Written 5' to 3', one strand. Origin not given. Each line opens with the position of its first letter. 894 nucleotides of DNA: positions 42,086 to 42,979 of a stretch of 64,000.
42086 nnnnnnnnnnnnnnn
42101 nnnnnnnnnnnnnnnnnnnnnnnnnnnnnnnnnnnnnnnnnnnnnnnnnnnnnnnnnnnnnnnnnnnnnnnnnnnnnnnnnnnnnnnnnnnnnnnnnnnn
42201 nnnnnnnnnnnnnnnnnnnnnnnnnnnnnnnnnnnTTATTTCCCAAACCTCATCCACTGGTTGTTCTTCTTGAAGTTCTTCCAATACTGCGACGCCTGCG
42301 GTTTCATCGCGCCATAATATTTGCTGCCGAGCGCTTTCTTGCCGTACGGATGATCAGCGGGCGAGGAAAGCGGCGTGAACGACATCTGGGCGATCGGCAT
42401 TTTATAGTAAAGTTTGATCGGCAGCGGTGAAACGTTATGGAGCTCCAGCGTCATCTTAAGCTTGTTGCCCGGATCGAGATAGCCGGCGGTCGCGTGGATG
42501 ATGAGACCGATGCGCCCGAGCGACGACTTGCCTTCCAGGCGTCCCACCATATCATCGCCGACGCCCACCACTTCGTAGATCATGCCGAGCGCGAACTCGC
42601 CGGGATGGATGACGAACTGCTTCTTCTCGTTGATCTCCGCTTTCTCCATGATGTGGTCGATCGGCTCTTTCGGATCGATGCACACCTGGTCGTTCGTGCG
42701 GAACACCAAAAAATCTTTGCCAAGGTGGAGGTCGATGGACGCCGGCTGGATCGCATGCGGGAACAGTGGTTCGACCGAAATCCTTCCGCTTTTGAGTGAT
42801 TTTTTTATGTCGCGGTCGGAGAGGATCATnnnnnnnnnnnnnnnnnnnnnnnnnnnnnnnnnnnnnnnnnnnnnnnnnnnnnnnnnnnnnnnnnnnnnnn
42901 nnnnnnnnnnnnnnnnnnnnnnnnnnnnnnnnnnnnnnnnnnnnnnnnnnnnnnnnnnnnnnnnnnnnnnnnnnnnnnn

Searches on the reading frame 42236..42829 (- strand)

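Call 40: search_protein_families(library=pfam, proteins=[window:42236-42829:-], max_evalue=0.001)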
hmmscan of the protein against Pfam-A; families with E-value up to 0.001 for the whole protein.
window:42236-42829:- (197 aa): 2 families
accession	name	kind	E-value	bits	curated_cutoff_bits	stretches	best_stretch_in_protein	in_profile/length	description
PF22769.1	DCD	-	2.4e-40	138.5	27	1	2-152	1-151/153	dCTP deaminase-like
PF06559.16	DCD_N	-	1.2e-06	28.9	21.4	1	2-111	4-115/164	2'-deoxycytidine 5'-triphosphate deaminase (DCD) N-terminal domain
